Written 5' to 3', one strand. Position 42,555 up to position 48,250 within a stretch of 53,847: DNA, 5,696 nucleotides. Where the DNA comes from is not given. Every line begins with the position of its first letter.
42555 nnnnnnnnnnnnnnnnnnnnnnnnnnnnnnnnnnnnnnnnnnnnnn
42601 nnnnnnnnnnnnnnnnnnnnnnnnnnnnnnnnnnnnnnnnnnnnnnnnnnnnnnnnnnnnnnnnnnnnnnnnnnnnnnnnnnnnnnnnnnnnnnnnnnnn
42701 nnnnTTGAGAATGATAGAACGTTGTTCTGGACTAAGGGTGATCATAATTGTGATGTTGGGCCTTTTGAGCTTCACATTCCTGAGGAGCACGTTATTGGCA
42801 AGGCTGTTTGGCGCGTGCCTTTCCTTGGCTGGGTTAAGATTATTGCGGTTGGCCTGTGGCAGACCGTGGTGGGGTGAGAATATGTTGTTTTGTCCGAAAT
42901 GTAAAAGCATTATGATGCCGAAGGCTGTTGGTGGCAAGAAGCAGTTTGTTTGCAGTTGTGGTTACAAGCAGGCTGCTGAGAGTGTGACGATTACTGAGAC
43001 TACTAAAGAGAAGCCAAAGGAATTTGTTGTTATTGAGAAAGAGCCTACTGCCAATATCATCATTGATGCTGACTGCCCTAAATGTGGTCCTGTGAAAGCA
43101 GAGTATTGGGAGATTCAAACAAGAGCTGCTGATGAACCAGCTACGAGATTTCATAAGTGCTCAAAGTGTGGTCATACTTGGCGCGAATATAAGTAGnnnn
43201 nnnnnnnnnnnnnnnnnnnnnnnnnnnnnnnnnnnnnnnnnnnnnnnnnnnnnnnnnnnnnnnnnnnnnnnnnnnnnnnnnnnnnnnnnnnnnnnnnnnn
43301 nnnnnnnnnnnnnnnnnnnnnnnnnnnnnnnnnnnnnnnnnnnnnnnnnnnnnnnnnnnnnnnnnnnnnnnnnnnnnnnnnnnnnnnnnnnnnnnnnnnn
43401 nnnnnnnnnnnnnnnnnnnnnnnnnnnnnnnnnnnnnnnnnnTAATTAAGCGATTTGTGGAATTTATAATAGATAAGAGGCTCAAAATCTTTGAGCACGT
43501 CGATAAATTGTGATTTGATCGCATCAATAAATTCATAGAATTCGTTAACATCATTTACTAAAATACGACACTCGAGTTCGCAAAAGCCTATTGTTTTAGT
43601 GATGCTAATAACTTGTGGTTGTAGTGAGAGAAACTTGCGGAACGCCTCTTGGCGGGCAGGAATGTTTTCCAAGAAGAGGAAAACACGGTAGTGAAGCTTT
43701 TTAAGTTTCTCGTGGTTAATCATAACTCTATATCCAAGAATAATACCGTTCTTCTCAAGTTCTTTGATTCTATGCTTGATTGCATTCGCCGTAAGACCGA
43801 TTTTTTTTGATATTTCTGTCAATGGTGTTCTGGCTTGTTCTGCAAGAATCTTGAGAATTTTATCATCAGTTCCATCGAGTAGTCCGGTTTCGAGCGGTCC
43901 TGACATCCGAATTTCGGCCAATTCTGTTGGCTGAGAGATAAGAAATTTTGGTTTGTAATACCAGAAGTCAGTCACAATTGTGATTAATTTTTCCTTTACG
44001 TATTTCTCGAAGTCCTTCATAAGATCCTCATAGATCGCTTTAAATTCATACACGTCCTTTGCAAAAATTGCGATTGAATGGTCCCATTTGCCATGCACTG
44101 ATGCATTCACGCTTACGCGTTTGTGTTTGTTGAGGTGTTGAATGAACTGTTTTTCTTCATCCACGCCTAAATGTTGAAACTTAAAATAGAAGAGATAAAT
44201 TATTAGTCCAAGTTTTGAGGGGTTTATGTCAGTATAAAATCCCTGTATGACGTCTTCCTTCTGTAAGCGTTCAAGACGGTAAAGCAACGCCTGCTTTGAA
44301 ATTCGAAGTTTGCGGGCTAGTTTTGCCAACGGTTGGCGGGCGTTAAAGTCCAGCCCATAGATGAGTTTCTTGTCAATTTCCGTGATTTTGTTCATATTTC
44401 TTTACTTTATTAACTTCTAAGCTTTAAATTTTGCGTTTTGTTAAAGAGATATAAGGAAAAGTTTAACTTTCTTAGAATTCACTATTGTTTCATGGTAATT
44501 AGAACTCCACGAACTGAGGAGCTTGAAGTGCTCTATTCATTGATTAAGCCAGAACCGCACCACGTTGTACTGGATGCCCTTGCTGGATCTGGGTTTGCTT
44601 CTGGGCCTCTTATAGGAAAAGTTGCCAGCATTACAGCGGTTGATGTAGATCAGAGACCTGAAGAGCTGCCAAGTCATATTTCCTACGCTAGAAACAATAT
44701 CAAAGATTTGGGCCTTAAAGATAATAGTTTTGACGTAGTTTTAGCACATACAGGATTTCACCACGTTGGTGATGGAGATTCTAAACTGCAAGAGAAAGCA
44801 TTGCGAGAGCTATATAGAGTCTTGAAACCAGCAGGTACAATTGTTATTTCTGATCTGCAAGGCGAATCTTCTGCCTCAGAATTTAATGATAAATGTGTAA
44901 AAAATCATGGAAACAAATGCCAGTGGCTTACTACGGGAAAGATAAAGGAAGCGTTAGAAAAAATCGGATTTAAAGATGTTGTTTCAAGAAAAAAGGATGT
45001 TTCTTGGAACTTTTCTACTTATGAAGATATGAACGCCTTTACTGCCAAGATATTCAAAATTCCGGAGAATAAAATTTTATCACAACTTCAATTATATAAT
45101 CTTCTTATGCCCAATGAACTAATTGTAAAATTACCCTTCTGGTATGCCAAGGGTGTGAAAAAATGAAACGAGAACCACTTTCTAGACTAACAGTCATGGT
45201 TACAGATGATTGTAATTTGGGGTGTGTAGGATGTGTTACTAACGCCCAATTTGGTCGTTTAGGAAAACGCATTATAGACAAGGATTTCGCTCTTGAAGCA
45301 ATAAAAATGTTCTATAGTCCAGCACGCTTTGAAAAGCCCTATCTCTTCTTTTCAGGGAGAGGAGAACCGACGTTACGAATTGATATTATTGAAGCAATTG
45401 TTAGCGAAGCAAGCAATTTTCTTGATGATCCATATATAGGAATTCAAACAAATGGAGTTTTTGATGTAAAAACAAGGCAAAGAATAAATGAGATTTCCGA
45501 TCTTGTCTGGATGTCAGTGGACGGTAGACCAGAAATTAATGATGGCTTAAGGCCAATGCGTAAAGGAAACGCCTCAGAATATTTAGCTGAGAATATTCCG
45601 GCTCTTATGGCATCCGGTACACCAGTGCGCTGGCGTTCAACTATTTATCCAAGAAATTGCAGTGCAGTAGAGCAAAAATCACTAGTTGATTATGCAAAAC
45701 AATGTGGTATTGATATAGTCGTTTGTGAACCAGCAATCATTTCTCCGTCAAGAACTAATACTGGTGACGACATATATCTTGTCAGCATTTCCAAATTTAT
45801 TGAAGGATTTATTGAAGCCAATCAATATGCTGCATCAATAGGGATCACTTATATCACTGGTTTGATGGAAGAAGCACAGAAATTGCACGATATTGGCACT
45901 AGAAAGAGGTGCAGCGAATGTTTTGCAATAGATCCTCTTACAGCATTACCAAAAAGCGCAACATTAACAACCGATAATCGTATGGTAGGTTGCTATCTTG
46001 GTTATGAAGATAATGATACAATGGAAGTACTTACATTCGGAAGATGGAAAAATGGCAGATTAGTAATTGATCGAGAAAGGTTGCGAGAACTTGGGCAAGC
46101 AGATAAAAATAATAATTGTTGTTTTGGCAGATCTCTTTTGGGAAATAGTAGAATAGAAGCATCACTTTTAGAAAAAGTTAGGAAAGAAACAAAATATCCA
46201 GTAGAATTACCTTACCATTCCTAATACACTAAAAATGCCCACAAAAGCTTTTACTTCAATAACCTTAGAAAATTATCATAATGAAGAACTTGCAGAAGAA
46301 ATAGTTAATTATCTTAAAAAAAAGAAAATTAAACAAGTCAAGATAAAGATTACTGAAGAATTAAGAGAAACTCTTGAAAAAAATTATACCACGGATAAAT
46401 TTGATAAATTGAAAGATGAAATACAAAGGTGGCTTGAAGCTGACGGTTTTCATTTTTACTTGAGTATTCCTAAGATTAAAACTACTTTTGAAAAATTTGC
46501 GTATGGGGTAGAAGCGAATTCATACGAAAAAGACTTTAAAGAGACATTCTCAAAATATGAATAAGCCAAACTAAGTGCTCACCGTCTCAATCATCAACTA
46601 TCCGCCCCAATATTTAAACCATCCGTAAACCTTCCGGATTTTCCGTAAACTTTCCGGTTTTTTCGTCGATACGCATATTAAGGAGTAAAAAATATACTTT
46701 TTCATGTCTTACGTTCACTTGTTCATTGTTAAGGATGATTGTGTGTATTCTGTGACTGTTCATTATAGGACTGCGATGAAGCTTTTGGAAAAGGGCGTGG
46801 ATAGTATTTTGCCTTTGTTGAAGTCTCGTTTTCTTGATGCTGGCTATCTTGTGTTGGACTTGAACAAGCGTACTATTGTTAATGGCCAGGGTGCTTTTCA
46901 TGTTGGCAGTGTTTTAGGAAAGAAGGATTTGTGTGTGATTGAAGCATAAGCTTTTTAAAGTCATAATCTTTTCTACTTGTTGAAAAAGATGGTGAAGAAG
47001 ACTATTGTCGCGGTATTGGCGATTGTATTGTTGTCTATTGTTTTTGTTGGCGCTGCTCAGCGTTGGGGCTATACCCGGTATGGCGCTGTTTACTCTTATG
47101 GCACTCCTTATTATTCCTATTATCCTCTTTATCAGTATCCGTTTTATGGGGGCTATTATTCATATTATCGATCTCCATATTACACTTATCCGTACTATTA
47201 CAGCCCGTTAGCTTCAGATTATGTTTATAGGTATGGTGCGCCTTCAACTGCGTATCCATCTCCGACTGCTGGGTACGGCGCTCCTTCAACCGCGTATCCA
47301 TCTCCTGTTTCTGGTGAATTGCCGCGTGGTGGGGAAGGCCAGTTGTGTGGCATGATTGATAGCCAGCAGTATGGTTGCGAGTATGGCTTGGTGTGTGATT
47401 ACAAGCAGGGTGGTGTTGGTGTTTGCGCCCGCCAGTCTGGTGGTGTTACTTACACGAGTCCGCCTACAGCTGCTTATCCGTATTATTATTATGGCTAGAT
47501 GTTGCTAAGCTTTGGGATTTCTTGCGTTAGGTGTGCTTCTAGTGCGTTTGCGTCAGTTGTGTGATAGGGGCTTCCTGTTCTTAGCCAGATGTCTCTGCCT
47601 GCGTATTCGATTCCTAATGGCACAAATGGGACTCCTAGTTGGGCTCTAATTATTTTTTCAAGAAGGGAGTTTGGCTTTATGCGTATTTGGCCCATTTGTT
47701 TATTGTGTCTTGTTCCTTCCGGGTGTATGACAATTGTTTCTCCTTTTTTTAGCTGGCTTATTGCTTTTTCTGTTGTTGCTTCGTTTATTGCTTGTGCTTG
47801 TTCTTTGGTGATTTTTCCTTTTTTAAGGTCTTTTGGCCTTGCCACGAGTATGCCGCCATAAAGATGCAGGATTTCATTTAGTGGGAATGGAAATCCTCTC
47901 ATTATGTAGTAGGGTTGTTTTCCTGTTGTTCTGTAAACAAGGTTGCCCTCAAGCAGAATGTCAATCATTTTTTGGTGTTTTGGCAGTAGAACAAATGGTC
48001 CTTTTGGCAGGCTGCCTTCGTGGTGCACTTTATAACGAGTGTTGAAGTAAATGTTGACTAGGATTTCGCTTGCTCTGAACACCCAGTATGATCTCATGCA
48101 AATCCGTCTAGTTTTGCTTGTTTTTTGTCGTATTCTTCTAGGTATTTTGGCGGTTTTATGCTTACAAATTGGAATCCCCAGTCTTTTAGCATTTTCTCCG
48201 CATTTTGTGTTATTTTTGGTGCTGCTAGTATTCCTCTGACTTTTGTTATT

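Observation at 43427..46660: Compositionally foreign cassette: tandem Lrp/AsnC regulator, SAM methyltransferase, radical SAM (Cys-rich C-terminus) and a small K/E-rich protein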

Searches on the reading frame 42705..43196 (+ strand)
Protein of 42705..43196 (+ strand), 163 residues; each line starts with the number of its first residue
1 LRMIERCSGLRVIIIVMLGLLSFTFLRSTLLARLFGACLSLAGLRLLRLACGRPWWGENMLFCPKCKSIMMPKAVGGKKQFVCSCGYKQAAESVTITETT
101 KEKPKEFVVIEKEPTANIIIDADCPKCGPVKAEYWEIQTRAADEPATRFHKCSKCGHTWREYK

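Call 4: search_protein_families(library=pfam, proteins=[window:42705-43196:+], max_evalue=0.01)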
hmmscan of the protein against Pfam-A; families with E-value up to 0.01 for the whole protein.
window:42705-43196:+ (163 aa): 5 families
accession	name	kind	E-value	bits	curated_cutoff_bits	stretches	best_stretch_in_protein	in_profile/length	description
PF01096.23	Zn_ribbon_TFIIS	-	1.4e-17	63.7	21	1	123-160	2-39/39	Transcription factor S-II (TFIIS)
PF07282.18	Cas12f1-like_TNB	-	9.2e-05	23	26.3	0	123-159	30-50/60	Cas12f1-like, TNB domain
PF02150.21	Zn_ribbon_RPB9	-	0.00027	21.2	25.2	1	60-93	1-35/36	RNA polymerases M/15 Kd subunit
PF11792.14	Baculo_LEF5_C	-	0.00041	20.4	24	1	136-156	21-41/42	Baculoviridae late expression factor 5 C-terminal domain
PF12760.12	Zn_ribbon_IS1595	-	0.0072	16.7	25.4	1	124-158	21-46/46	Transposase zinc-ribbon domain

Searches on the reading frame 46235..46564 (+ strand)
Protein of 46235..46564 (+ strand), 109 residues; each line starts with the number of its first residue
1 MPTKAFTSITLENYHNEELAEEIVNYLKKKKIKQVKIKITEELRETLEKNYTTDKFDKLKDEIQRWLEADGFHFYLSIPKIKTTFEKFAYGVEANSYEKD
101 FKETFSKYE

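Call 4: search_protein_families(library=pfam, proteins=[window:46235-46564:+], max_evalue=0.01)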
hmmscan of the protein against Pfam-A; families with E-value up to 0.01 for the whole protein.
window:46235-46564:+ (109 aa): 2 families
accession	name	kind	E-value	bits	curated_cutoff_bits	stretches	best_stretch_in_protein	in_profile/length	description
PF00615.24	RGS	-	0.004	18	23.9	1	19-77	49-110/117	Regulator of G protein signaling domain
PF19416.4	Astro_VPg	-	0.0071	17.7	25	1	23-77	21-73/104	Astrovirus VPg protein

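Call 5: search_protein_families(library=ncbifam, proteins=[window:46235-46564:+], max_evalue=0.01)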
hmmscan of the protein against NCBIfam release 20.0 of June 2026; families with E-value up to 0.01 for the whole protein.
window:46235-46564:+ (109 aa): 1 family
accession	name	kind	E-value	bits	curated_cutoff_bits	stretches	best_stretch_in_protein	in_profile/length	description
NF011261.0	PRK14667.1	equivalog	0.0032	16.1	818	1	15-70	301-359/567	excinuclease ABC subunit C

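Call 39: search_protein_families(library=padloc, proteins=[window:46235-46564:+], max_evalue=0.01)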
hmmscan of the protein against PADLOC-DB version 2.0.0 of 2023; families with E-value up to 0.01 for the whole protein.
window:46235-46564:+ (109 aa): 0 families

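Call 40: search_protein_families(library=phrogs, proteins=[window:46235-46564:+], max_evalue=0.001)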
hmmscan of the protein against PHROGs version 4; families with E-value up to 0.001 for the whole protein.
window:46235-46564:+ (109 aa): 0 families
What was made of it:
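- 46235..46564 (+): Orphan 109-aa K/E-rich ORF with GC 0.28. It lies inside the insert but is not part of the conserved trio. No family hit (calls 4, 5, 39, 40).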

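Call 75: find_related_loci(query=window:46235-46561:+, collection=viral_contigs, flank=5000)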
Query window:46235-46561:+ (109 aa) in viral_contigs; peptide patterns used: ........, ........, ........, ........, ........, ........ (x = any residue, [..] = any of these).
31 stretches matched a pattern, but none encodes a relative of the query by tblastn (E <= 1e-3).

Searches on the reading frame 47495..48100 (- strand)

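Call 4: search_protein_families(library=pfam, proteins=[window:47495-48100:-], max_evalue=0.01)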
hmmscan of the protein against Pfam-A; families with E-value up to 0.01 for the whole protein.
window:47495-48100:- (201 aa): 1 family
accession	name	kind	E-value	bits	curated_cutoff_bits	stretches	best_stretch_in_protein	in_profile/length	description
PF01553.26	Acyltransferase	-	1.6e-11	44.5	23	1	23-164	2-131/132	Acyltransferase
